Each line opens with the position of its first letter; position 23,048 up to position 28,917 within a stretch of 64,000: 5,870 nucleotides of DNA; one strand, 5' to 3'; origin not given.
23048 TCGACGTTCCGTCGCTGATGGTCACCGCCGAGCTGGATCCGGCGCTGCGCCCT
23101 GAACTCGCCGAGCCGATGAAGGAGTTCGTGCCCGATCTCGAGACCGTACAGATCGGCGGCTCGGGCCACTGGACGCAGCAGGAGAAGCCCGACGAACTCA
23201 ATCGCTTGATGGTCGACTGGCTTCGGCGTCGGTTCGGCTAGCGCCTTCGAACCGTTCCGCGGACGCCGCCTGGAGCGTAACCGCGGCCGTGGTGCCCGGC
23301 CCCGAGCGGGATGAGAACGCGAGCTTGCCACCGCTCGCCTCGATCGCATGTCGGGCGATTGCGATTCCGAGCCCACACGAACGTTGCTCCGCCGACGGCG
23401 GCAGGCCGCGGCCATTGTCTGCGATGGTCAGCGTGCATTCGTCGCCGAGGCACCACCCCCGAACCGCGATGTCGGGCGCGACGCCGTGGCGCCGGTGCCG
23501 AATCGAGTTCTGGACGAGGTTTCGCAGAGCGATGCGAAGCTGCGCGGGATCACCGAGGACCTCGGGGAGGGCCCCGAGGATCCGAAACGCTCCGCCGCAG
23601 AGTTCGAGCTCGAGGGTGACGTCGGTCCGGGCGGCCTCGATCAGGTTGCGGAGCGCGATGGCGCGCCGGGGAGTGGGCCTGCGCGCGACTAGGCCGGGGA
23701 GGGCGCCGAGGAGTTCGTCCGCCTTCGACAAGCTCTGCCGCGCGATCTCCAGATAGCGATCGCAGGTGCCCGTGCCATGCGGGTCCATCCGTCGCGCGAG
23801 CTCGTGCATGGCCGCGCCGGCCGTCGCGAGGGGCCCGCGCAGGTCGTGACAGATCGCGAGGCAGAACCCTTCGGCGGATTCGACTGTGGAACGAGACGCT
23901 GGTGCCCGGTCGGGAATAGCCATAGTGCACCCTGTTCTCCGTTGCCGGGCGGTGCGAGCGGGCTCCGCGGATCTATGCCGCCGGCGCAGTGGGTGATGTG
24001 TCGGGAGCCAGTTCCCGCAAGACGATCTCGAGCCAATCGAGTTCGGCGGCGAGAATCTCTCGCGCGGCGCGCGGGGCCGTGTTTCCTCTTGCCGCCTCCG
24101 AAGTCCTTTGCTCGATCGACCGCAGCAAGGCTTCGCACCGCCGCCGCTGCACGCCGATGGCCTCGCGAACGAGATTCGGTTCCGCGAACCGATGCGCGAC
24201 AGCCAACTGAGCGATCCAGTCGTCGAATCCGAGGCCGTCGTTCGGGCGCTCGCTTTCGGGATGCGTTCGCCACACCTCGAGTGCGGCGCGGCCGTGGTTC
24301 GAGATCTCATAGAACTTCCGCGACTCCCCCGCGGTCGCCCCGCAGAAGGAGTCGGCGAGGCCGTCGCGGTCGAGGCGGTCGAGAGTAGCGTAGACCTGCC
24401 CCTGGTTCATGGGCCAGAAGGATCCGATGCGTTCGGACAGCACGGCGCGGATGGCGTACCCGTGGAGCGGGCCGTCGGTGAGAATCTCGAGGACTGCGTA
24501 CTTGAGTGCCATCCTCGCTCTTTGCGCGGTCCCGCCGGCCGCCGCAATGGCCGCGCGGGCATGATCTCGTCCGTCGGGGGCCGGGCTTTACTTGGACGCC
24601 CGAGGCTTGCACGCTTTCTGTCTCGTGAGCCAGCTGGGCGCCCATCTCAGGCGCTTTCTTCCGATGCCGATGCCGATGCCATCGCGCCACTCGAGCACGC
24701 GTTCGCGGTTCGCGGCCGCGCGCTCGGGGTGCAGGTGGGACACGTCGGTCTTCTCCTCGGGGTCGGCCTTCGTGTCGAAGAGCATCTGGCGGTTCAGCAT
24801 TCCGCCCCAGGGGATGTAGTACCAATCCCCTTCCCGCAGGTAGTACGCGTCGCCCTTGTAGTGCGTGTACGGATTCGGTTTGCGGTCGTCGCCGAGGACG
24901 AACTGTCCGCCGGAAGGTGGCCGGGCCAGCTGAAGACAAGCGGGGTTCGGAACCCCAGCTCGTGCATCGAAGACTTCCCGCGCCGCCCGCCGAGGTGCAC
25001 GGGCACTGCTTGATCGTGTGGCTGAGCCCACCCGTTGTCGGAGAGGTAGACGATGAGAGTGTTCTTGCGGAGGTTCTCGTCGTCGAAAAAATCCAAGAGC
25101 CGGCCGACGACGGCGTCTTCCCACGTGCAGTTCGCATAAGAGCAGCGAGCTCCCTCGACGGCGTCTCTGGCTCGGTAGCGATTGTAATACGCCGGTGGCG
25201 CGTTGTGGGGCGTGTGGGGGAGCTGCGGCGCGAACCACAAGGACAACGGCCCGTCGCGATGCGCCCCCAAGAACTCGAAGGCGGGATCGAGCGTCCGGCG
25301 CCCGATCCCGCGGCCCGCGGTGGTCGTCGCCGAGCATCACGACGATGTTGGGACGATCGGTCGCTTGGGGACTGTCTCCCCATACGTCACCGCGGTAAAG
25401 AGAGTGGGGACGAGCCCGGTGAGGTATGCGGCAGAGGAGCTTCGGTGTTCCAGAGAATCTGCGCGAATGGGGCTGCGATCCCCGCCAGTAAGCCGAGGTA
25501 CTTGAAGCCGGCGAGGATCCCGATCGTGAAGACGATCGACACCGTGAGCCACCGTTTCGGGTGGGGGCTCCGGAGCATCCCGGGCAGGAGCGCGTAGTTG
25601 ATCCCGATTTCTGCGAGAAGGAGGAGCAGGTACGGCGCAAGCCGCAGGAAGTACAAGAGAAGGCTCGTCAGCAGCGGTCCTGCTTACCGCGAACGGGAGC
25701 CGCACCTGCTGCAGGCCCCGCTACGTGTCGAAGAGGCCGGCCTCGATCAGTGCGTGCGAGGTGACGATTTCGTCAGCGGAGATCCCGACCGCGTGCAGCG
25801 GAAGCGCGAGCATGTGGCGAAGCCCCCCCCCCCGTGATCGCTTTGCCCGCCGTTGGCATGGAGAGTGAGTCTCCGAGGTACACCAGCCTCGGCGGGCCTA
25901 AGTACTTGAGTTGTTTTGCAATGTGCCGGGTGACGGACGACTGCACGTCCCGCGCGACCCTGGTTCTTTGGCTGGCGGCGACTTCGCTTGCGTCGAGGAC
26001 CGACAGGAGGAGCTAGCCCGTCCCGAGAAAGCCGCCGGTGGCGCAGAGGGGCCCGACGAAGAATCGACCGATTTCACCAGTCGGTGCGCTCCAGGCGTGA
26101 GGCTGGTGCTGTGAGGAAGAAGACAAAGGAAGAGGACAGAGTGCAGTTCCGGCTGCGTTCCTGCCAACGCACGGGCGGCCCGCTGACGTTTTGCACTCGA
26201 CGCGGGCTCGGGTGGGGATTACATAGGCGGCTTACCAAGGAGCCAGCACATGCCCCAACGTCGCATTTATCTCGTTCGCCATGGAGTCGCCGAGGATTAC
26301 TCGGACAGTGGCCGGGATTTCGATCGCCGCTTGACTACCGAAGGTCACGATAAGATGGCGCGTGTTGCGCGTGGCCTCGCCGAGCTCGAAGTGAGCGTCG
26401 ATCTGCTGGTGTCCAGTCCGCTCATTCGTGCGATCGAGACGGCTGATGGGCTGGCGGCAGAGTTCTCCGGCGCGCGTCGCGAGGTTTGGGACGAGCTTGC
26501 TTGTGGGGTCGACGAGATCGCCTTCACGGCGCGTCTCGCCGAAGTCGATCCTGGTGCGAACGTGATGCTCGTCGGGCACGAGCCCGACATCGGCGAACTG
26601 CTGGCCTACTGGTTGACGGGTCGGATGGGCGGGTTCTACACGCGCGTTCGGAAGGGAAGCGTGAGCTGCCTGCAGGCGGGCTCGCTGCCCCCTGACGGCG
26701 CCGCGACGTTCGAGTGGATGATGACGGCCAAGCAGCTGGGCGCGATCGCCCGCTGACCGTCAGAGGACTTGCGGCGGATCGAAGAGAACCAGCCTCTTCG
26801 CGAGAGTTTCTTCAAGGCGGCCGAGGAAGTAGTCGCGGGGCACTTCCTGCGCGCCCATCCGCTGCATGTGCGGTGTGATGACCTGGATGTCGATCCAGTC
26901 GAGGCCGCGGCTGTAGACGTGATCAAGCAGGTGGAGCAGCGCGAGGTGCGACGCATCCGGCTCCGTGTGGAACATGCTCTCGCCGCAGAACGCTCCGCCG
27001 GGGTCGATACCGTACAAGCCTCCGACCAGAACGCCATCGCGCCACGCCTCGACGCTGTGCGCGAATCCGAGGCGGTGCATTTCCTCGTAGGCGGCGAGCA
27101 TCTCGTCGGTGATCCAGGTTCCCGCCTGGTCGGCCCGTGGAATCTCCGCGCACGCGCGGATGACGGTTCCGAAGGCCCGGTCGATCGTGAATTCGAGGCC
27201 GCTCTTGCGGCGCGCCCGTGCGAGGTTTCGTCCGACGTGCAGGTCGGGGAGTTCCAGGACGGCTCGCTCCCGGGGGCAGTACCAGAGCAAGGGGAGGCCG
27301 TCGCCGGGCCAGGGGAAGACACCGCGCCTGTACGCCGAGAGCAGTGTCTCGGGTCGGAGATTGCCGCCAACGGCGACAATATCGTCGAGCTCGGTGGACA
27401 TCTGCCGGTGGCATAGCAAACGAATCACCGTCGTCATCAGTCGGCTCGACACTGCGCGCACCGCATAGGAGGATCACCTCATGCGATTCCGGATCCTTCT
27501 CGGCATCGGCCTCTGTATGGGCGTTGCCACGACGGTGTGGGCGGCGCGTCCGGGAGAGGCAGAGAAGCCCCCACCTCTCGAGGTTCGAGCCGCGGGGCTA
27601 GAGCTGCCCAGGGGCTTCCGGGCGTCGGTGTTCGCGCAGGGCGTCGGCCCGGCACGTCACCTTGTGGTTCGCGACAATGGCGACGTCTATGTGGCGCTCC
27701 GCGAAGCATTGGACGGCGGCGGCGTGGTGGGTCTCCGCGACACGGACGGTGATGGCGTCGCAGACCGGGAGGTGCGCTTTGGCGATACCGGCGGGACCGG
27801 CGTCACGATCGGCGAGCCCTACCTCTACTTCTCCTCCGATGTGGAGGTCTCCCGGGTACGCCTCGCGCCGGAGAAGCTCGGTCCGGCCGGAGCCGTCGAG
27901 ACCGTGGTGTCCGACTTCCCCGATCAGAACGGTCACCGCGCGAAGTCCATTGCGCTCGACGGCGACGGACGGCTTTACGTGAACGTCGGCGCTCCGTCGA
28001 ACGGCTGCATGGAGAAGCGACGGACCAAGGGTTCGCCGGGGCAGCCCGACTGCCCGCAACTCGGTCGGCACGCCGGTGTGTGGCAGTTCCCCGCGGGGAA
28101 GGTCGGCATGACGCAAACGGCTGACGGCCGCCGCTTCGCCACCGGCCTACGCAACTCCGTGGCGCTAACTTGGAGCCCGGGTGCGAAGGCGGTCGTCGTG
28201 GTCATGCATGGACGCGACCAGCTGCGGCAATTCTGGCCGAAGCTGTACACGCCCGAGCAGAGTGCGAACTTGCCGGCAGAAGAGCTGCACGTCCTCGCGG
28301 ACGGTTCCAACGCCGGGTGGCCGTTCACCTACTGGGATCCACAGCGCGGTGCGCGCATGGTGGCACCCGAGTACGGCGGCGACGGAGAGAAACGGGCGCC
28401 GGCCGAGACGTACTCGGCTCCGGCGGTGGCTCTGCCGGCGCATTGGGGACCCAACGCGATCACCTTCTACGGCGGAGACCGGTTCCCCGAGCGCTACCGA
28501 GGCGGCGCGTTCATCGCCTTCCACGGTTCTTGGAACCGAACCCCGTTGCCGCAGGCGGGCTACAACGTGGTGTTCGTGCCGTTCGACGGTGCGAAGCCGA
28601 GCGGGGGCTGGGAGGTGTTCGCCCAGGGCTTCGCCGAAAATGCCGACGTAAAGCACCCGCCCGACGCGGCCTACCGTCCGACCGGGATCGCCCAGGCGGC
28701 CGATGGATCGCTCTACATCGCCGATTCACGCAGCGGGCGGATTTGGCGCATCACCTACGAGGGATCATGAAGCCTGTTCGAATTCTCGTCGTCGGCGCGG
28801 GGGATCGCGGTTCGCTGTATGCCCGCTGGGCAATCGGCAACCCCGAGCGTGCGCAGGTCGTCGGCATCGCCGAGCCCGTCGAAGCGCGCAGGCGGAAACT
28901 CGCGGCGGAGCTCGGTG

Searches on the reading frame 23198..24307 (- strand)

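Call 63: search_protein_families(library=pfam, proteins=[window:23198-24307:-])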
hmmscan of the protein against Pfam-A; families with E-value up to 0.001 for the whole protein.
window:23198-24307:- (369 aa): 2 families
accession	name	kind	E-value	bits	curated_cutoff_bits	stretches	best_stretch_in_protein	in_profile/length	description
PF02518.31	HATPase_c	-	4e-15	56.6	26.4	1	252-347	1-109/111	Histidine kinase-, DNA gyrase B-, and HSP90-like ATPase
PF13581.12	HATPase_c_2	-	0.00043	20.7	27.4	0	256-321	31-108/127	Histidine kinase-like ATPase domain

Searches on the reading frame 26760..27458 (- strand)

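Call 63: search_protein_families(library=pfam, proteins=[window:26760-27458:-])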
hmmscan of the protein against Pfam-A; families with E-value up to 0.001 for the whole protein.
window:26760-27458:- (232 aa): 1 family
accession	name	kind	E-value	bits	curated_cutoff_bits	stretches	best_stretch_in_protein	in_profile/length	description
PF03588.20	Leu_Phe_trans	-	6.4e-66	221.5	22.7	1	36-207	1-171/171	Leucyl/phenylalanyl-tRNA protein transferase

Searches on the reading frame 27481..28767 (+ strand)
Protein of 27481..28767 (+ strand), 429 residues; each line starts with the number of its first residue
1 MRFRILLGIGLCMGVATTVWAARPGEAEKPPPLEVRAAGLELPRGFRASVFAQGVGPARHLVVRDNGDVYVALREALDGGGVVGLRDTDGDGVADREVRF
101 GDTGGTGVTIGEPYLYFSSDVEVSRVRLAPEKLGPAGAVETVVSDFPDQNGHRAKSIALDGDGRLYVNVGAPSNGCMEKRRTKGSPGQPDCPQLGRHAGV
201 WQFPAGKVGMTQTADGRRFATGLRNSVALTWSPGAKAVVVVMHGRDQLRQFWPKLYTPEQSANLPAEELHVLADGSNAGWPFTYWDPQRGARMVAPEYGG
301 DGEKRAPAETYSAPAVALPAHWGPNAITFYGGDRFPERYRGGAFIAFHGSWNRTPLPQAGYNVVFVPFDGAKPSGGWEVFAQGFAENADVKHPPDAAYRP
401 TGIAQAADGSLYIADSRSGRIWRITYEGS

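Call 63: search_protein_families(library=pfam, proteins=[window:27481-28767:+])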
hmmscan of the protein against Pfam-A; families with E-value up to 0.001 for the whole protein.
window:27481-28767:+ (429 aa): 3 families
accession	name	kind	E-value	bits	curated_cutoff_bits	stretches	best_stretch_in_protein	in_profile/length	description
PF07995.17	GSDH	-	4.9e-07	29.8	25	1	122-346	83-276/332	Glucose / Sorbosone dehydrogenase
PF01436.27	NHL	-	1.5e-06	28.4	20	1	398-423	2-27/28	NHL repeat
PF20067.5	SSL_N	-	0.00055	20.2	18.9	0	402-424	25-46/46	Strictosidine synthase-like, N-terminal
